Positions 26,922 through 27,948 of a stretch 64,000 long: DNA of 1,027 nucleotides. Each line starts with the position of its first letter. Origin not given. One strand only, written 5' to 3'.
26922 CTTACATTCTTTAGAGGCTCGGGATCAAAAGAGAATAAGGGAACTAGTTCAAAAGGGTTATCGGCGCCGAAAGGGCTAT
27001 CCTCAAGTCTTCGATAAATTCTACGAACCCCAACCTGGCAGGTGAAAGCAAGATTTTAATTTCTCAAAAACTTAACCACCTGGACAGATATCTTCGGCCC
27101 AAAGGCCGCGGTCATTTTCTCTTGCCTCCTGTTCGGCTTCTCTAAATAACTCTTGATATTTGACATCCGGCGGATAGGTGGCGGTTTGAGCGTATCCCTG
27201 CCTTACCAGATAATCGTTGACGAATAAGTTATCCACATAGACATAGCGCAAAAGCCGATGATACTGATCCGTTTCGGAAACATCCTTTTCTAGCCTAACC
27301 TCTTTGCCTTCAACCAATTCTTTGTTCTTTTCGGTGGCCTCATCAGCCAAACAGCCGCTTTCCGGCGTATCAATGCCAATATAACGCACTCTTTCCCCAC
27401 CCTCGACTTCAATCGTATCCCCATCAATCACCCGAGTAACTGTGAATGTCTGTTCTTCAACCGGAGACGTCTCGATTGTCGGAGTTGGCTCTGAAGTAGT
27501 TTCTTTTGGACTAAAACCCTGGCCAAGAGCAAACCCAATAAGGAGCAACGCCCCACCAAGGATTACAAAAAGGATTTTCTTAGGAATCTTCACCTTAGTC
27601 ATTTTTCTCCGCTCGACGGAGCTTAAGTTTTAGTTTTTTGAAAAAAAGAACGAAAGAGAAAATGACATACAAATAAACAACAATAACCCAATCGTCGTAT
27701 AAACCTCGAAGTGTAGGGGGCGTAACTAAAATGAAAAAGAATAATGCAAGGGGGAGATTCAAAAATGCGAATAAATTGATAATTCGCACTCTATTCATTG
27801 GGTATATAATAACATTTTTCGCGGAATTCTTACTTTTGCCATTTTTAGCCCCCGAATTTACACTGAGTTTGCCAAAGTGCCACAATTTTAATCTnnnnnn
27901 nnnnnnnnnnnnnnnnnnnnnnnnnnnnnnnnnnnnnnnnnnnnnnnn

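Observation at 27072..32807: Defence-type gene cluster: Type IIG RM enzyme, 4-TM protein plus PD-(D/E)xK protein pair, and membrane-anchored thermonuclease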

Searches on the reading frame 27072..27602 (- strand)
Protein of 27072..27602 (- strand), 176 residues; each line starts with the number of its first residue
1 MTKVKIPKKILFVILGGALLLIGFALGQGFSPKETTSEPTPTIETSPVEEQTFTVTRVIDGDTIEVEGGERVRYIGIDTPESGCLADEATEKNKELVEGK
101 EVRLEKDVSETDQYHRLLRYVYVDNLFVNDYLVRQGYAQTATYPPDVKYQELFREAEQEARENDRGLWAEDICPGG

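Call 3: search_protein_families(library=pfam, proteins=[window:27072-27602:-], max_evalue=0.01)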
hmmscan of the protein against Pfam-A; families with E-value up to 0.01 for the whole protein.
window:27072-27602:- (176 aa): 1 family
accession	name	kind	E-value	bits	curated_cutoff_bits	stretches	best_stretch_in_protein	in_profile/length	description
PF00565.23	SNase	-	1.6e-19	70.7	21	1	71-169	1-106/107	Staphylococcal nuclease homologue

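Call 4: search_protein_families(library=padloc, proteins=[window:27072-27602:-], max_evalue=0.01)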
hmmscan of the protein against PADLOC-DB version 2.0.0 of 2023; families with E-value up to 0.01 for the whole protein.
window:27072-27602:- (176 aa): 1 family
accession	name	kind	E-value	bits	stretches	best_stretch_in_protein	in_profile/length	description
PDLC01096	C3a212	-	3e-27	93.5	1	34-170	32-178/279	SNc+LTD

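Call 5: search_protein_families(library=ncbifam, proteins=[window:27072-27602:-], max_evalue=0.01)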
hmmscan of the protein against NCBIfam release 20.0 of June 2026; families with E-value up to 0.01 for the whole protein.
window:27072-27602:- (176 aa): 2 families
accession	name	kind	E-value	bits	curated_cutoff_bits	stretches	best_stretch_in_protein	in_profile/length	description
NF047694.1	TnucaseNucIStaph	equivalog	2.3e-25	89.1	250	1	44-168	38-174/175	thermonuclease NucI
NF047969.1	CaNuclEcnA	equivalog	2.2e-14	53.7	180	2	88-169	68-149/151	calcium-activated nuclease EcnA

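Call 94: find_related_loci(query=window:27072-27602:-, collection=metagenome_contigs, flank=10000)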
Query window:27072-27602:- (176 aa) in metagenome_contigs; peptide patterns used: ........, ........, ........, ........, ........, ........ (x = any residue, [..] = any of these).
600 stretches matched a pattern (row limit reached: there are more); 316 encode a relative of the query (tblastn E <= 1e-3); the best 80 are kept; 80 distinct loci.
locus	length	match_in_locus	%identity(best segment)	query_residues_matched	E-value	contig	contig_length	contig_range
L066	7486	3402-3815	64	36-168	3e-55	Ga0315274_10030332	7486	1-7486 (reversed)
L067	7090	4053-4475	63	40-175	2e-54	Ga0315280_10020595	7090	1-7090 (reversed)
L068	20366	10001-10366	70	49-169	1e-52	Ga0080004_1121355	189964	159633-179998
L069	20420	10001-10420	61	40-172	1e-52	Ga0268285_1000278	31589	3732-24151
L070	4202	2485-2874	69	54-176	5e-52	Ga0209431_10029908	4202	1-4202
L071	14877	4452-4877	61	36-170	5e-52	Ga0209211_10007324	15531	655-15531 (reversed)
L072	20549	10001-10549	53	8-168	6e-52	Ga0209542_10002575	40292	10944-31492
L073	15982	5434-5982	53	8-168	6e-52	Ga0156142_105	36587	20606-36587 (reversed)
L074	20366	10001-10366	66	55-169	1e-49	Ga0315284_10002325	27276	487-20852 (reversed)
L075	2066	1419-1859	58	25-170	1e-49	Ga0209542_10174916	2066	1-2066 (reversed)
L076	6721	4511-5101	47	1-174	5e-49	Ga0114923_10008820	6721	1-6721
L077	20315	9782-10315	48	12-174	8e-49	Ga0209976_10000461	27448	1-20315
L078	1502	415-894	53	32-173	6e-50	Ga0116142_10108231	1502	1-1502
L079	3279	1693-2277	46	1-168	1e-48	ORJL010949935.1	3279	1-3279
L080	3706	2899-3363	55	30-174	5e-48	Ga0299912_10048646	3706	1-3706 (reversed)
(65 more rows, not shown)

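Call 103: search_protein_families(library=phrogs, proteins=[window:27072-27602:-], max_evalue=0.001)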
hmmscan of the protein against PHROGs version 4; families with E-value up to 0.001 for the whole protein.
window:27072-27602:- (176 aa): 4 families
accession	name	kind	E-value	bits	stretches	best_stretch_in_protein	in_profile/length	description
phrog_20876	-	DNA, RNA and nucleotide metabolism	2e-38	133.4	1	53-170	168-301/395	nuclease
phrog_452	-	DNA, RNA and nucleotide metabolism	4.1e-16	60.4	1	53-158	71-194/201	endonuclease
phrog_8809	-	unknown function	7.6e-15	54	1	49-171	1097-1231/2317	-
phrog_18798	-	unknown function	2.8e-06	28.6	1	52-120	6-82/124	-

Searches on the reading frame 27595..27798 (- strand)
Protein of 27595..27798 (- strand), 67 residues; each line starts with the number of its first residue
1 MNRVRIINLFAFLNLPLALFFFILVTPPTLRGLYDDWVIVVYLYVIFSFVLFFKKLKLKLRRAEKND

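Call 42: search_protein_families(library=pfam, proteins=[window:27595-27798:-], max_evalue=1)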
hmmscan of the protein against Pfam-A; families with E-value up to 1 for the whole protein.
window:27595-27798:- (67 aa): 0 families

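Call 103: search_protein_families(library=phrogs, proteins=[window:27595-27798:-], max_evalue=0.001)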
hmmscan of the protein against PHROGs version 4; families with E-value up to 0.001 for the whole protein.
window:27595-27798:- (67 aa): 0 families
